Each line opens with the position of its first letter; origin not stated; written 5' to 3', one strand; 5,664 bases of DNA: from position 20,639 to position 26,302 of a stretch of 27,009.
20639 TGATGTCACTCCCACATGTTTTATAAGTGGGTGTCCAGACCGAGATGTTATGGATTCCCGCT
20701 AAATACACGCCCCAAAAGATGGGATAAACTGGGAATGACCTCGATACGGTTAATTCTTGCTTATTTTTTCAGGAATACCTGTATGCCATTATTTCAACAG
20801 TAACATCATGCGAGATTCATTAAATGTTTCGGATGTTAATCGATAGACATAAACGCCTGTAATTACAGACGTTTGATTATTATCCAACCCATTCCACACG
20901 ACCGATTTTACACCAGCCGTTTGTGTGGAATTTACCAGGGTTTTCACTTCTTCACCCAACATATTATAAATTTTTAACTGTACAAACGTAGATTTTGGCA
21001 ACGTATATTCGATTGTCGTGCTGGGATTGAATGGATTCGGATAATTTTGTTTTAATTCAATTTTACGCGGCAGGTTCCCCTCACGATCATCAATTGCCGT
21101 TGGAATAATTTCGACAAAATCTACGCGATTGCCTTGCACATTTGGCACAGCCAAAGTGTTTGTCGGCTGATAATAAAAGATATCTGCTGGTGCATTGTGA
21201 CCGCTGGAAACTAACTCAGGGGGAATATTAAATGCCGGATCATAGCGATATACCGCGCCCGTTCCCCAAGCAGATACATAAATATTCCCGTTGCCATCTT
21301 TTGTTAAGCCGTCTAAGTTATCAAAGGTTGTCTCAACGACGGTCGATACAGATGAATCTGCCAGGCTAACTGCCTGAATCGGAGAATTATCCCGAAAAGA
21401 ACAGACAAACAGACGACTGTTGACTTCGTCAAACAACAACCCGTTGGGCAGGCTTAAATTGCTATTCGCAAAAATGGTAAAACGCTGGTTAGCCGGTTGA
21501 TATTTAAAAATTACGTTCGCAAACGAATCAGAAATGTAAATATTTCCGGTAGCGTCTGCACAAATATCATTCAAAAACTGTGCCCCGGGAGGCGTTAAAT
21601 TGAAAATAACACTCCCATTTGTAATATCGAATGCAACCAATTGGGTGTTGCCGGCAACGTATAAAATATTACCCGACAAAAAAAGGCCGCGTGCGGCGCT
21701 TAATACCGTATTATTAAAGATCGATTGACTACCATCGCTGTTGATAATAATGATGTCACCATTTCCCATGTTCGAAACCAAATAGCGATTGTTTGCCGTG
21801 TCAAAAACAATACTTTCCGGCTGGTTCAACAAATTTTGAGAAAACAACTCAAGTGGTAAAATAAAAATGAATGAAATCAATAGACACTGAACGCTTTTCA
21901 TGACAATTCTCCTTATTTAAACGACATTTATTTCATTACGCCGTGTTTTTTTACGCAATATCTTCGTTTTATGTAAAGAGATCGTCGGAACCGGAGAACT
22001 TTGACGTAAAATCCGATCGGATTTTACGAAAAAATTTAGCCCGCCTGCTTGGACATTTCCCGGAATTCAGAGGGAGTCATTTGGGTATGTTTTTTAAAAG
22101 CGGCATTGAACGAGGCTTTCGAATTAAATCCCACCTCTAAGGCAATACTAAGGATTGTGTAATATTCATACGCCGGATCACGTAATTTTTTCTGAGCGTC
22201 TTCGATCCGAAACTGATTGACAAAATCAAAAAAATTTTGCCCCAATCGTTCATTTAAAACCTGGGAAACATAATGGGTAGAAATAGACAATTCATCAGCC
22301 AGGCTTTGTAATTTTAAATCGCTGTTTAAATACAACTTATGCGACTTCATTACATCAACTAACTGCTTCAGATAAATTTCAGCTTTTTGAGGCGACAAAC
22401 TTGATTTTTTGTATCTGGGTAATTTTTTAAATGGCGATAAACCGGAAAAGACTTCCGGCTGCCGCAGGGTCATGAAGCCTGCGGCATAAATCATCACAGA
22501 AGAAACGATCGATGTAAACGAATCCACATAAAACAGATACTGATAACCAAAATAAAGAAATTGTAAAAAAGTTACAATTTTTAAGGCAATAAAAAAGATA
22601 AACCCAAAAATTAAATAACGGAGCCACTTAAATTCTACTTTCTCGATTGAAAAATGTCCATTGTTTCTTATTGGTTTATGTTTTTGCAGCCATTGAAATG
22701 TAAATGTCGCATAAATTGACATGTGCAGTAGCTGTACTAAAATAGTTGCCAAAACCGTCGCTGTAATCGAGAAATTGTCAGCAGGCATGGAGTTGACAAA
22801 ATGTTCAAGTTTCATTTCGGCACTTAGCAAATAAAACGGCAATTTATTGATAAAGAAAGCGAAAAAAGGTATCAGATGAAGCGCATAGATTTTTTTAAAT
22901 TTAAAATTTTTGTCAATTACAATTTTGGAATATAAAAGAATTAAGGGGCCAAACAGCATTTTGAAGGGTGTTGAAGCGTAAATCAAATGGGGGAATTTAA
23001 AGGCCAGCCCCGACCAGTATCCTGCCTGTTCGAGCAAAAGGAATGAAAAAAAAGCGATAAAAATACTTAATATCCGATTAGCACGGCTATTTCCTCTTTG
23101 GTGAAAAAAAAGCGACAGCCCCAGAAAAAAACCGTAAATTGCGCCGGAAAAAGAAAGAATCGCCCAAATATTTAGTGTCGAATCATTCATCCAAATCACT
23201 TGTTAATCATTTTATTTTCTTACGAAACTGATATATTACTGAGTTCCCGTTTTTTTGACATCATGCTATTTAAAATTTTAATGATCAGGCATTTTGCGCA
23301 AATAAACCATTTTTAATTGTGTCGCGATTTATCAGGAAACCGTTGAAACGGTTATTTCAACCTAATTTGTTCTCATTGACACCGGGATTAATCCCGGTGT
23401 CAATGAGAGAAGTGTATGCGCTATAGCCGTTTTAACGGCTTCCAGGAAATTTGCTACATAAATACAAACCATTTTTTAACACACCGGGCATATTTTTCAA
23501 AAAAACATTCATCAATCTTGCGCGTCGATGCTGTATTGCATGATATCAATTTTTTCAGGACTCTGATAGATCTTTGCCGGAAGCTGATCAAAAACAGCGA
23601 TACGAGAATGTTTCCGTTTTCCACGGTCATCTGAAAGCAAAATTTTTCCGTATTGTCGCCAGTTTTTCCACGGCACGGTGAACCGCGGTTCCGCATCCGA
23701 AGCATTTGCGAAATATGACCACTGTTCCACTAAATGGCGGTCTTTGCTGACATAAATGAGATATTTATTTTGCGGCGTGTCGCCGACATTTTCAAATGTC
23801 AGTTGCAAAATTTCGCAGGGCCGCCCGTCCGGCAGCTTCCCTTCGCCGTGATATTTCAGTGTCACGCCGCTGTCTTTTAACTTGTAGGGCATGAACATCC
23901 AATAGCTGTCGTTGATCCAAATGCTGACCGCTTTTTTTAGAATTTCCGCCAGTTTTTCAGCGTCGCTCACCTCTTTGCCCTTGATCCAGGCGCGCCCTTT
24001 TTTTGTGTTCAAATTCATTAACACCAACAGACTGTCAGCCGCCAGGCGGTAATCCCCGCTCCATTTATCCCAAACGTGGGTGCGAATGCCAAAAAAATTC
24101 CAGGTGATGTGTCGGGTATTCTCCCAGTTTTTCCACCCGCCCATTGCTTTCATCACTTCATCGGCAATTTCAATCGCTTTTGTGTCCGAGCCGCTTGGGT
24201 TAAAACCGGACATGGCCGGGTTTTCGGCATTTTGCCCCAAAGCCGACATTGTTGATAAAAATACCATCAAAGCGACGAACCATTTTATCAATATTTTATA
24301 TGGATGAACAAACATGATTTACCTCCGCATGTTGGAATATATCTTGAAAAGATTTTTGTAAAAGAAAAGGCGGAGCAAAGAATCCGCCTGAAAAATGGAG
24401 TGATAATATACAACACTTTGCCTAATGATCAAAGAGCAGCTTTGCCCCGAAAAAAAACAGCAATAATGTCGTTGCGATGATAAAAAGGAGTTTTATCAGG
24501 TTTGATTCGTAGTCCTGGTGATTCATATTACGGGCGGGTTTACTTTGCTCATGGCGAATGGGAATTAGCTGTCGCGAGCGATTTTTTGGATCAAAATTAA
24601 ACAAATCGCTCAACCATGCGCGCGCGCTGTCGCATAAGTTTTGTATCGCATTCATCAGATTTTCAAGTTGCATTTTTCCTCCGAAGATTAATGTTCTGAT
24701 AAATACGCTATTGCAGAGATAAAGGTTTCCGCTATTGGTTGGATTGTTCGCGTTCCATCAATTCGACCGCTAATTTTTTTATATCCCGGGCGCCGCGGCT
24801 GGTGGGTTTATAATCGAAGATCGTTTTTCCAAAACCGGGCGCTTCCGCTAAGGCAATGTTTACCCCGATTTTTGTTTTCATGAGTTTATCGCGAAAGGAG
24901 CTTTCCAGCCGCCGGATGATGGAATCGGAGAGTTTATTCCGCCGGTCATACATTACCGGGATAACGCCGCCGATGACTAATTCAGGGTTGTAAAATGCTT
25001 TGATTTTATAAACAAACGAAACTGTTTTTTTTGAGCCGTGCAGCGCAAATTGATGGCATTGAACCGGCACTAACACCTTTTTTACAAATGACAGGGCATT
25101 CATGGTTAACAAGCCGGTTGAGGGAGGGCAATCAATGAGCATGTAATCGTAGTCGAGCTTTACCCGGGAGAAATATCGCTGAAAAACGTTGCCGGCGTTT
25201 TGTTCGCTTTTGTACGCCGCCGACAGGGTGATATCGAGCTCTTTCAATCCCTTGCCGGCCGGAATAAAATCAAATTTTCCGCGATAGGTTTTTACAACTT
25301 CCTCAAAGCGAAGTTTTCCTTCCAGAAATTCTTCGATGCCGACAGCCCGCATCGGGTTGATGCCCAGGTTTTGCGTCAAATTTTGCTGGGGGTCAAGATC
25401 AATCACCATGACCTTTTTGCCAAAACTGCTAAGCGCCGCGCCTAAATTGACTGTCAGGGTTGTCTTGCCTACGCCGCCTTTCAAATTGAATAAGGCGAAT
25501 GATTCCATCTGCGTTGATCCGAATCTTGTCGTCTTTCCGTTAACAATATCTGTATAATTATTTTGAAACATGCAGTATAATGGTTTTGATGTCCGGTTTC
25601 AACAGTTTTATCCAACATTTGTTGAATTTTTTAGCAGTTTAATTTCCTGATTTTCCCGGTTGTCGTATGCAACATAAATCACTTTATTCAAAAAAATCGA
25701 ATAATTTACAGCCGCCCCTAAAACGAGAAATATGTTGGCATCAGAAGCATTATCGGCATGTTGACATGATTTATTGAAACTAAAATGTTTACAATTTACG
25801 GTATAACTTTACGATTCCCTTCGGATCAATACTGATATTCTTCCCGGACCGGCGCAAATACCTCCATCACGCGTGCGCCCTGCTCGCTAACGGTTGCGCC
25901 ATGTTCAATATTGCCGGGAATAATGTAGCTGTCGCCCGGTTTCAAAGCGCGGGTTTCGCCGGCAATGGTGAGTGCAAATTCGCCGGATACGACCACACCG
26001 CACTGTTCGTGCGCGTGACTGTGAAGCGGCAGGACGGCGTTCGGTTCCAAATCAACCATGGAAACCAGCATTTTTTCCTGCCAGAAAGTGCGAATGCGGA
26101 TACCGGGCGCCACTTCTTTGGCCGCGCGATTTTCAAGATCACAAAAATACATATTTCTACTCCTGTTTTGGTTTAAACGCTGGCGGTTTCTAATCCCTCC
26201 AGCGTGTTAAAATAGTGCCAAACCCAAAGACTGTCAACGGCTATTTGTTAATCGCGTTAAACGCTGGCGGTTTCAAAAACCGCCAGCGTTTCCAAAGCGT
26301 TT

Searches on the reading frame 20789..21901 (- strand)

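Call 4: search_protein_families(library=pfam, proteins=[window:20789-21901:-], max_evalue=0.01)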
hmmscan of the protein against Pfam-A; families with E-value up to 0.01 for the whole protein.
window:20789-21901:- (370 aa): 7 families
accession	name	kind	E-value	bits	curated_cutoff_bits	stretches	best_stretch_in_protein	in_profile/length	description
PF08450.18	SGL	-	2e-10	41.1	26.3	1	28-223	2-213/246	SMP-30/Gluconolactonase/LRE-like region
PF13860.13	FlgD_ig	-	1.3e-08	35.1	27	1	295-358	12-76/79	FlgD Ig-like domain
PF13585.12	CHU_C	-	5.9e-05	23.6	27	1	304-359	26-74/86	CHU_C Type IX secretion signal domain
PF18962.6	Por_Secre_tail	-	0.00014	22.5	27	1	287-359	2-66/75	Secretion system C-terminal sorting domain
PF01436.27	NHL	-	0.00064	20.1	20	0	111-126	5-20/28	NHL repeat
PF04053.20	B-prop_COPA_B_2nd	-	0.0022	18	57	0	29-100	70-141/248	COPA/B second beta-propeller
PF06739.17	SBBP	-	0.009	16.4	20.5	0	198-216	17-35/38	Beta-propeller repeat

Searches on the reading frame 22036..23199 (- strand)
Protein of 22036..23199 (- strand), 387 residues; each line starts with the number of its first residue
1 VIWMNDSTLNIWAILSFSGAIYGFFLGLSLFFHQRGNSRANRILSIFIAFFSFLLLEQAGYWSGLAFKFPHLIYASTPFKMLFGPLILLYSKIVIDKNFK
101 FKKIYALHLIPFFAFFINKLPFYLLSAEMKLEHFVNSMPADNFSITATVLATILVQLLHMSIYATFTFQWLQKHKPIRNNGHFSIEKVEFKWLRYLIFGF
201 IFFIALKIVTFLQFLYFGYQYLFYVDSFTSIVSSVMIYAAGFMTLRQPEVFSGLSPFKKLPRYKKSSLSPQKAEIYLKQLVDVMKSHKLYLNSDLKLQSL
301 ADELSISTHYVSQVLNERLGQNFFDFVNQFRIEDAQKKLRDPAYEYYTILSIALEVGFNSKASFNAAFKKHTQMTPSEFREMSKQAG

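Call 4: search_protein_families(library=pfam, proteins=[window:22036-23199:-], max_evalue=0.01)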
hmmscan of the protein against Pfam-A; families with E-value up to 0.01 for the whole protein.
window:22036-23199:- (387 aa): 2 families
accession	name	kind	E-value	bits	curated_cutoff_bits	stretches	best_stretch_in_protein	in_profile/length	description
PF12833.13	HTH_18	-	4.5e-19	69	33.6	1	300-381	1-79/80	Helix-turn-helix domain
PF00165.29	HTH_AraC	-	1.9e-10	41.1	26.6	1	346-380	8-41/42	Bacterial regulatory helix-turn-helix proteins, AraC family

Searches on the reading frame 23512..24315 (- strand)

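Call 4: search_protein_families(library=pfam, proteins=[window:23512-24315:-], max_evalue=0.01)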
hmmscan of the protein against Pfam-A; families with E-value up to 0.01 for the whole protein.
window:23512-24315:- (267 aa): 1 family
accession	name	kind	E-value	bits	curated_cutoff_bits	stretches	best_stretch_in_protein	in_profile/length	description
PF20113.4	DUF6503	-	0.0084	16.1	22.9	0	111-246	106-239/255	Family of unknown function (DUF6503)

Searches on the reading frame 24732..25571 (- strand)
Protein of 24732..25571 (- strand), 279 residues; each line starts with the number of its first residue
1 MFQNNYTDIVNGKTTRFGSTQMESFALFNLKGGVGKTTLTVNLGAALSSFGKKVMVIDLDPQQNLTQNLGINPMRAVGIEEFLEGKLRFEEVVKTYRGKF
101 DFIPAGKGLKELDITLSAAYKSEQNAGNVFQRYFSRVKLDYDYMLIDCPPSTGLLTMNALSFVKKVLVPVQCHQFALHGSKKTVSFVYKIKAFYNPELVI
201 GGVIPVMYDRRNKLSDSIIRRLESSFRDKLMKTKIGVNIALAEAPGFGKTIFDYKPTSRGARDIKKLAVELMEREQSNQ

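Call 4: search_protein_families(library=pfam, proteins=[window:24732-25571:-], max_evalue=0.01)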
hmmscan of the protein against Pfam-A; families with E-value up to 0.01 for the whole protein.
window:24732-25571:- (279 aa): 11 families
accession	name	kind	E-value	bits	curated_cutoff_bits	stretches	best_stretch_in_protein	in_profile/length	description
PF13614.12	AAA_31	-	9e-43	146.7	27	1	25-199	4-176/177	AAA domain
PF01656.29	CbiA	-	9.3e-21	74.5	25.4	1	26-251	2-125/125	CobQ/CobB/MinD/ParA nucleotide binding domain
PF06564.18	CBP_BcsQ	-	4.8e-15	56.2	21.3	1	22-169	1-144/234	Cellulose biosynthesis protein BcsQ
PF10609.15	ParA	-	1.5e-12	47.9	27.1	2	29-60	10-41/246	NUBPL iron-transfer P-loop NTPase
PF02374.21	ArsA_ATPase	-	2.8e-09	37.1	24.3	1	26-163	4-145/305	Anion-transporting ATPase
PF09140.17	MipZ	-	3.3e-09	36.9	20.7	1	28-171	6-130/262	ATPase MipZ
PF00142.24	Fer4_NifH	-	1.1e-07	32.1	25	1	31-69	8-46/271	4Fe-4S iron sulfur cluster binding proteins, NifH/frxC family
PF07015.17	VirC1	-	0.003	17.4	24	1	26-67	5-46/231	VirC1 protein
PF16575.11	CLP1_P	-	0.0035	17.6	26.6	1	33-64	4-35/188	mRNA cleavage and polyadenylation factor CLP1 P-loop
PF03029.23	ATP_bind_1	-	0.0053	17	27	0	33-62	6-35/240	Conserved hypothetical ATP binding protein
PF03308.22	MeaB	-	0.0057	16.1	23.1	1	33-64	43-74/273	Methylmalonyl Co-A mutase-associated GTPase MeaB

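Call 68: find_homologous_proteins(query=window:24732-25571:-, max_evalue=1e-60)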
Query window:24732-25571:- (279 aa): 25 proteins with E <= 1e-60 among 8000 candidates.
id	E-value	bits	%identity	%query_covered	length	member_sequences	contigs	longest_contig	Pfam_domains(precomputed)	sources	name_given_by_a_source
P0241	2.0e-175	599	97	100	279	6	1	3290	PF00142.25,PF10609.16,PF01656.30,PF13614.13,PF09140.18,PF06564.19,PF02374.22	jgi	-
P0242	1.0e-165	567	93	99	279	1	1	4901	PF00142.25,PF10609.16,PF01656.30,PF13614.13,PF09140.18,PF06564.19,PF02374.22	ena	-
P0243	1.2e-138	479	77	100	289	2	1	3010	PF00142.25,PF10609.16,PF01656.30,PF13614.13,PF09140.18,PF06564.19,PF02374.22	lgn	-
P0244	4.5e-126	437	75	92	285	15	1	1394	PF00142.25,PF10609.16,PF01656.30,PF13614.13,PF09140.18,PF06564.19,PF02374.22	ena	-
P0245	1.6e-117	409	71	92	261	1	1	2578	PF00142.25,PF10609.16,PF01656.30,PF13614.13,PF09140.18,PF06564.19,PF02374.22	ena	-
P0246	5.5e-113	394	67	93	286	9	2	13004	PF00142.25,PF10609.16,PF01656.30,PF13614.13,PF09140.18,PF06564.19,PF02374.22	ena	-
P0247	7.6e-109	381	66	91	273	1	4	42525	PF00142.25,PF10609.16,PF01656.30,PF13614.13,PF09140.18,PF06564.19,PF02374.22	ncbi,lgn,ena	-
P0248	3.3e-101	356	65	93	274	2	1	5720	PF00142.25,PF10609.16,PF01656.30,PF13614.13,PF06564.19,PF02374.22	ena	-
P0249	5.6e-84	299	54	90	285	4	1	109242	PF00142.25,PF10609.16,PF01656.30,PF13614.13,PF09140.18,PF06564.19,PF02374.22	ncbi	-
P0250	7.9e-84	299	52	90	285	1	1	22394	PF00142.25,PF10609.16,PF01656.30,PF13614.13,PF09140.18,PF06564.19,PF02374.22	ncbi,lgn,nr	ncbi:MAG: ParA family protein [Calditrichaeota bacterium]|nr:MAG: ParA family protein [Calditrichota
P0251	7.4e-82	292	54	91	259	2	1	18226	PF00142.25,PF10609.16,PF01656.30,PF13614.13,PF07015.18,PF09140.18,PF06564.19,PF02374.22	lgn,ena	-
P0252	1.9e-77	278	52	91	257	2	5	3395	PF00142.25,PF10609.16,PF01656.30,PF13614.13,PF07015.18,PF09140.18,PF06564.19,PF02374.22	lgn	-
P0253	6.3e-77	276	52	91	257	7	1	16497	PF00142.25,PF10609.16,PF01656.30,PF13614.13,PF07015.18,PF09140.18,PF06564.19,PF02374.22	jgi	-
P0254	1.7e-75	272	50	91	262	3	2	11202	PF00142.25,PF10609.16,PF01656.30,PF13614.13,PF07015.18,PF09140.18,PF06564.19,PF02374.22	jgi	jgi:chromosome partitioning protein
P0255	2.3e-73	265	50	91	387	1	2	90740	PF00142.25,PF10609.16,PF01656.30,PF13614.13,PF09140.18,PF06564.19,PF02374.22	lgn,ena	-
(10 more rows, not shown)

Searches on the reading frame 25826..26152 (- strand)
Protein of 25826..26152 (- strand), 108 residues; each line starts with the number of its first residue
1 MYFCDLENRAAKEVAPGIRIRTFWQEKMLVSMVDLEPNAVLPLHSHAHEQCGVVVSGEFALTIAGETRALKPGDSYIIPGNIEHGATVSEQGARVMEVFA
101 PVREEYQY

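Call 4: search_protein_families(library=pfam, proteins=[window:25826-26152:-], max_evalue=0.01)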
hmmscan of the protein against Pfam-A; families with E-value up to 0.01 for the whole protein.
window:25826-26152:- (108 aa): 7 families
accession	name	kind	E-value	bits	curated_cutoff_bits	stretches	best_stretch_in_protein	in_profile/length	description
PF07883.17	Cupin_2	-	7.8e-16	58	27.2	1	32-98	2-69/70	Cupin domain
PF12973.13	Cupin_7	-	2.8e-05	24.3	27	1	12-96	14-98/105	ChrR Cupin-like domain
PF21621.3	MPI_cupin_dom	-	8e-05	23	27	1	48-83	29-64/79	Mannose-6-phosphate isomerase, cupin domain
PF05899.18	Cupin_3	-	0.00014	21.9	23.5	1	45-90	23-68/74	EutQ-like cupin domain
PF02311.25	AraC_binding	-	0.0002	21.6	21.1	1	38-91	13-66/135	AraC-like ligand binding domain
PF00190.28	Cupin_1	-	0.0002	21.4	22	1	26-84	31-97/151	Cupin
PF01050.24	MannoseP_isomer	-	0.0094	16.6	23.6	0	26-85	26-86/116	Mannose-6-phosphate isomerase C-terminal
